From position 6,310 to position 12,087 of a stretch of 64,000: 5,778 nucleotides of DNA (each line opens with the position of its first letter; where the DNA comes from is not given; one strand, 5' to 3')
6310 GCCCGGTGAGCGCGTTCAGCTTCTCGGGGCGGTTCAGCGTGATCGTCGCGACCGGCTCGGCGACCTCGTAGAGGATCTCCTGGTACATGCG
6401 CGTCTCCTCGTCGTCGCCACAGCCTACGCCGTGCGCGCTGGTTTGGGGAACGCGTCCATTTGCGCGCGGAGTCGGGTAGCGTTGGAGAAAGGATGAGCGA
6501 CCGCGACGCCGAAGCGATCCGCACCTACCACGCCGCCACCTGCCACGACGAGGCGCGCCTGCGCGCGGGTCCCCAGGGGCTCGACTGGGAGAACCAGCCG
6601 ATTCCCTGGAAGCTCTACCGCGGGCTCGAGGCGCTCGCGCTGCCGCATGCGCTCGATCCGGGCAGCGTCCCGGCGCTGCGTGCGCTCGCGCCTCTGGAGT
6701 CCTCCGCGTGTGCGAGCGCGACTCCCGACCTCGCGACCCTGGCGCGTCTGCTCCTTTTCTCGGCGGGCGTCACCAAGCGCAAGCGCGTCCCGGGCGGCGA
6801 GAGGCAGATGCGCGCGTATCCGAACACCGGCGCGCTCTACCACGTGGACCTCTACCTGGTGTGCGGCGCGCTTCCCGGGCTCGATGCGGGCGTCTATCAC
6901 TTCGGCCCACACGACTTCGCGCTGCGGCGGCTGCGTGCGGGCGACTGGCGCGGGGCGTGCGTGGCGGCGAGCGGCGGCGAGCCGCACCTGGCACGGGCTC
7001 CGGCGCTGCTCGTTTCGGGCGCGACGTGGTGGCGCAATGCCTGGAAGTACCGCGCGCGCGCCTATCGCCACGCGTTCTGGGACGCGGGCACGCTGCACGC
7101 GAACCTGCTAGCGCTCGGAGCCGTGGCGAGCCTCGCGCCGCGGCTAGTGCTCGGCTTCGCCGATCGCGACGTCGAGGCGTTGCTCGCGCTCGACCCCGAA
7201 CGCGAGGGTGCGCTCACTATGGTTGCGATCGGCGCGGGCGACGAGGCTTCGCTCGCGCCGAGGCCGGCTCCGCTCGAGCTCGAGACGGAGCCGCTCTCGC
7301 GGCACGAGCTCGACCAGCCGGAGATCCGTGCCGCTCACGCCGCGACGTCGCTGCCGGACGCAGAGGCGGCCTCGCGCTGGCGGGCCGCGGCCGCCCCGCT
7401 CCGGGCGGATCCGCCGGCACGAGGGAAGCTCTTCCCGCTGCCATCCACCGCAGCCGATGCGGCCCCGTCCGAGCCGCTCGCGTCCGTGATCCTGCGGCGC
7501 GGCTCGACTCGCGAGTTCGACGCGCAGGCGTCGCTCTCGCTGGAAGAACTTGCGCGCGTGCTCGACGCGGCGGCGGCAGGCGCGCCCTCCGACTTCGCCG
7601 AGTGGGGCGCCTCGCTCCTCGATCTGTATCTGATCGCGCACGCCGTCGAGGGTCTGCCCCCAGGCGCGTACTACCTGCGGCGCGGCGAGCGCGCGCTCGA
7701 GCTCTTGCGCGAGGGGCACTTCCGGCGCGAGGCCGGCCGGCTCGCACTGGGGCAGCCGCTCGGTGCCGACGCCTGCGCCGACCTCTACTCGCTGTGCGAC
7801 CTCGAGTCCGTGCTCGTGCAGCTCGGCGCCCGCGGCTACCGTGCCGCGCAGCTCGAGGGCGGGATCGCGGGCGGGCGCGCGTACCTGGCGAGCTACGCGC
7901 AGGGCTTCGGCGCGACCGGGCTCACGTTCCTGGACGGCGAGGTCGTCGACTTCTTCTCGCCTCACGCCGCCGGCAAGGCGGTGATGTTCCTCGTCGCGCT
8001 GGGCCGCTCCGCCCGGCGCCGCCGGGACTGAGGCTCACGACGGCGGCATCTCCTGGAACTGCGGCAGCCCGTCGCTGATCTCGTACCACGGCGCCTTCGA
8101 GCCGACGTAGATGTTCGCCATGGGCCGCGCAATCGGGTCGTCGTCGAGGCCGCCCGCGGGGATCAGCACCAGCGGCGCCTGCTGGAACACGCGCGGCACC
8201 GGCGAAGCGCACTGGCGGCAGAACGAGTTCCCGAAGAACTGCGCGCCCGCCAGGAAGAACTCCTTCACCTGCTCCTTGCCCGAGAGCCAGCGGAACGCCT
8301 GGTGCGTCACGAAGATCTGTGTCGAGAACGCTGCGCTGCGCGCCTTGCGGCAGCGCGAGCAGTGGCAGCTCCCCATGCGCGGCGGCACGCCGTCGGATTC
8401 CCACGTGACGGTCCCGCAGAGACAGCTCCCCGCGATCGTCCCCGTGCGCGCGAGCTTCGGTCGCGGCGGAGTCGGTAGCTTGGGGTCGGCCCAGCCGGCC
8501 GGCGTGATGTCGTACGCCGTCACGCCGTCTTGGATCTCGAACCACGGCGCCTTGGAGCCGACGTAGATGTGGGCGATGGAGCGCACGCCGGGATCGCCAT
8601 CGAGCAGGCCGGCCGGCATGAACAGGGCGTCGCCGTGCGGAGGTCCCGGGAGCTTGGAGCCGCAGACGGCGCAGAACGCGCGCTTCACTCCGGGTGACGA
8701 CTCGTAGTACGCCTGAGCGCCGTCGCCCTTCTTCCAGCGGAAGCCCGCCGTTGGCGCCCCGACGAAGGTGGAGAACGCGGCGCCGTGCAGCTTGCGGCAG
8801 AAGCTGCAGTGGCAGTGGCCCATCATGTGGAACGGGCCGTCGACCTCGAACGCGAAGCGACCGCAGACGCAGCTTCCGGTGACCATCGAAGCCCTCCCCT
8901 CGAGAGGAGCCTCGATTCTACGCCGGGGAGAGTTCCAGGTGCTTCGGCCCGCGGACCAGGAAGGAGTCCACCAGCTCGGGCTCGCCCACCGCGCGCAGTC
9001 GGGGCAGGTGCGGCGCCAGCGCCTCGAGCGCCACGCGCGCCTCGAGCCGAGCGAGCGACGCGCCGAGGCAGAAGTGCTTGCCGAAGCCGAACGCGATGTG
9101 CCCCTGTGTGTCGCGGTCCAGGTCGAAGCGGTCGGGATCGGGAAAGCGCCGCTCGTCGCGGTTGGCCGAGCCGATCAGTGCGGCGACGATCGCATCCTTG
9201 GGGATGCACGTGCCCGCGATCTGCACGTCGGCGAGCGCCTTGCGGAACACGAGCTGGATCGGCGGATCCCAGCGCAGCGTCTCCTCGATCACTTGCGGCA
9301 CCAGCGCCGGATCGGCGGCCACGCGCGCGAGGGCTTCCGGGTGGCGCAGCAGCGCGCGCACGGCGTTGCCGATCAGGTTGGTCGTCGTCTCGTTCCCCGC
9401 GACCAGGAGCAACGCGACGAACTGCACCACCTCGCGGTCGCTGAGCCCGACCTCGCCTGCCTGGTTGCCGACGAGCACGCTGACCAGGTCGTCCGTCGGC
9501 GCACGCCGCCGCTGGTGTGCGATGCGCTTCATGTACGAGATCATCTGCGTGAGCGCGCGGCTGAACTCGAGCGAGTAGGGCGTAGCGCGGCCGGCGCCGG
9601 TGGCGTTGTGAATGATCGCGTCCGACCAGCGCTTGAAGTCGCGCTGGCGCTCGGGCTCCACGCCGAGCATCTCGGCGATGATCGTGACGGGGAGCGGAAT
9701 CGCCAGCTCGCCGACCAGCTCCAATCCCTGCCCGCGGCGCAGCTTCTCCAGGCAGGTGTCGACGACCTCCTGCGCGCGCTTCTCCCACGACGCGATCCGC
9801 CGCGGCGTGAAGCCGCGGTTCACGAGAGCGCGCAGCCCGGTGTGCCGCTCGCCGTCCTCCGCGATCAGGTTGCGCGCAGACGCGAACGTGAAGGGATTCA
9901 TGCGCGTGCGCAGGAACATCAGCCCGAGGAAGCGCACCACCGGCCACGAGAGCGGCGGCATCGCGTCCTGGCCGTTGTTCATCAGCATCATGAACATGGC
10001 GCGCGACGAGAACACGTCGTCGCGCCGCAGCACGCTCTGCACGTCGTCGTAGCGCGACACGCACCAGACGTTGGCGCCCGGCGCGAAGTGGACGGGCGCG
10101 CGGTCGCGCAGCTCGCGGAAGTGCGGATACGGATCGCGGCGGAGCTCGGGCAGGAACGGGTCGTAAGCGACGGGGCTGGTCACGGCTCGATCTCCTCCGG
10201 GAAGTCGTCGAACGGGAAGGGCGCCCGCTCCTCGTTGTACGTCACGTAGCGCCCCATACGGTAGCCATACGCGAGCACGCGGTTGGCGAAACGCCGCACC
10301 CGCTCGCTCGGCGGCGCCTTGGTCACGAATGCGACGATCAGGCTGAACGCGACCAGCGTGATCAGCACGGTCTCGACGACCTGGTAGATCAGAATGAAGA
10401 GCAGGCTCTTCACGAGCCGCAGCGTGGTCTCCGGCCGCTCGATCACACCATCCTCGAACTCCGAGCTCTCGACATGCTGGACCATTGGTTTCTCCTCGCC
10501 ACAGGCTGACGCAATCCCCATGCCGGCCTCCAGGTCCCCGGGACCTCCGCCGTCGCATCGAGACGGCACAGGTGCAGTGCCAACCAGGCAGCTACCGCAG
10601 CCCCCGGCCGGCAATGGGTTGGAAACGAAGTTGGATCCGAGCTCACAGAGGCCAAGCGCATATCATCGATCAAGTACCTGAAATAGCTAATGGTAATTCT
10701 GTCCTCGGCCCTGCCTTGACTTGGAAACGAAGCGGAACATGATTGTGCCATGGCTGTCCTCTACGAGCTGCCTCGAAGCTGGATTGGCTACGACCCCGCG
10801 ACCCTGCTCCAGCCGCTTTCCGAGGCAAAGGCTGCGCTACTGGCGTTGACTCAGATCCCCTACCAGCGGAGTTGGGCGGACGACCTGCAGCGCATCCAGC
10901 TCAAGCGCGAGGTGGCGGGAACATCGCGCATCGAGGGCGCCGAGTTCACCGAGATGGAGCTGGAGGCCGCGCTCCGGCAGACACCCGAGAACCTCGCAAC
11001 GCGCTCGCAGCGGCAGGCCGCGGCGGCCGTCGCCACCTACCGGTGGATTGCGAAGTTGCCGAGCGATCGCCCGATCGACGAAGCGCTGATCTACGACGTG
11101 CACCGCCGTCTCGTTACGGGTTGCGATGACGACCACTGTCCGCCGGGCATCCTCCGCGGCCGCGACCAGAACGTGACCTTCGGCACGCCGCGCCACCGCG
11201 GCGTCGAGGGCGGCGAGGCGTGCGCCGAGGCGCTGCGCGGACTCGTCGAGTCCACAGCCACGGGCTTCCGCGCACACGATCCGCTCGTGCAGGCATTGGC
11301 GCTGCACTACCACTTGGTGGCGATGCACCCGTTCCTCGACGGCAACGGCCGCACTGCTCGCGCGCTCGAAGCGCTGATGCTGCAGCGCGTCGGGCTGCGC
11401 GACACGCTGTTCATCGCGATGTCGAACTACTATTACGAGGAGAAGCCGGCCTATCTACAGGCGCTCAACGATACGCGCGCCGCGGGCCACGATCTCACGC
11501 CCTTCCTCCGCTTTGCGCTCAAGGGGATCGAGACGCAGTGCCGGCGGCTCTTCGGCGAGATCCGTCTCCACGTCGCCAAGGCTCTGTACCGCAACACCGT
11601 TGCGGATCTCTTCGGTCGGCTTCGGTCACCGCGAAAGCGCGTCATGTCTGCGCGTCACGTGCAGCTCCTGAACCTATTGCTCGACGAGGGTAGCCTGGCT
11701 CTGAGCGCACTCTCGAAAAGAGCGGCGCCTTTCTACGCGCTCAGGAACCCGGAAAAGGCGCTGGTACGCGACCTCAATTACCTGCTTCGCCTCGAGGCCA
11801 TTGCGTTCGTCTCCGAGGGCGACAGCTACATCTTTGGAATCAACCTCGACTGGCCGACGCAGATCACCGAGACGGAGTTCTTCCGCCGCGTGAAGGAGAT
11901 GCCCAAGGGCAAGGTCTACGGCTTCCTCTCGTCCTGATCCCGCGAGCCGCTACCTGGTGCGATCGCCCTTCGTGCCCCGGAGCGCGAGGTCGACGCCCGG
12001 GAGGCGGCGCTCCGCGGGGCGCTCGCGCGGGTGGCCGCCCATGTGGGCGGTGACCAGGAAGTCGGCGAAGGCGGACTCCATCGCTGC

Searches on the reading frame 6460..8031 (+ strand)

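Call 51: search_protein_families(library=pfam, proteins=[window:6460-8031:+], max_evalue=0.001)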
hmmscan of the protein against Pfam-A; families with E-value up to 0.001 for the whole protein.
window:6460-8031:+ (523 aa): 1 family
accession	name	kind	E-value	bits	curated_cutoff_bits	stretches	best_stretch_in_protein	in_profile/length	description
PF00881.29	Nitroreductase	-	1.2e-12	48.7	23.5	1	344-499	1-151/167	Nitroreductase family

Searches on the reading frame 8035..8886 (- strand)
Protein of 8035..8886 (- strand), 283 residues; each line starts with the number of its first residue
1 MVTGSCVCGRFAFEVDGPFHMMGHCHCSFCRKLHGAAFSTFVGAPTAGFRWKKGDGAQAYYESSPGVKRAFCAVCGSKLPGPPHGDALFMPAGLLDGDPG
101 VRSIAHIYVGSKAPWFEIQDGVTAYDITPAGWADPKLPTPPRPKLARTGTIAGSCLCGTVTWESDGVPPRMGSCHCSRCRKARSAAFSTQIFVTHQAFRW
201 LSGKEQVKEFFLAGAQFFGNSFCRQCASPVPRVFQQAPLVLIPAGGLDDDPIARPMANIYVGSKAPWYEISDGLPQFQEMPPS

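Call 51: search_protein_families(library=pfam, proteins=[window:8035-8886:-], max_evalue=0.001)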
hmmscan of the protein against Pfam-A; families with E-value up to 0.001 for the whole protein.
window:8035-8886:- (283 aa): 1 family
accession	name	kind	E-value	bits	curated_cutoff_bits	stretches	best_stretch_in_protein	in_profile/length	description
PF04828.22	GFA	-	2.8e-45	153.5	24.3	2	151-262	2-114/115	Glutathione-dependent formaldehyde-activating enzyme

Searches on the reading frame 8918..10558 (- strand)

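Call 51: search_protein_families(library=pfam, proteins=[window:8918-10558:-], max_evalue=0.001)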
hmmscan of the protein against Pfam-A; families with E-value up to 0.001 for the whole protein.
window:8918-10558:- (546 aa): 1 family
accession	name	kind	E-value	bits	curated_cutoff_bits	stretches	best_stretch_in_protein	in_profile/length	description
PF00067.27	p450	-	2.9e-33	115.8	22.8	1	228-513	84-427/462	Cytochrome P450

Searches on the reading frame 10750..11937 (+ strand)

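Call 51: search_protein_families(library=pfam, proteins=[window:10750-11937:+], max_evalue=0.001)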
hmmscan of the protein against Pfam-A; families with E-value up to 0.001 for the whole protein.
window:10750-11937:+ (395 aa): 1 family
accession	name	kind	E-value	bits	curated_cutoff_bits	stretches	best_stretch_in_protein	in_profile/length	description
PF02661.23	Fic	-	2.5e-14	54.3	24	1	108-211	1-93/93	Fic/DOC family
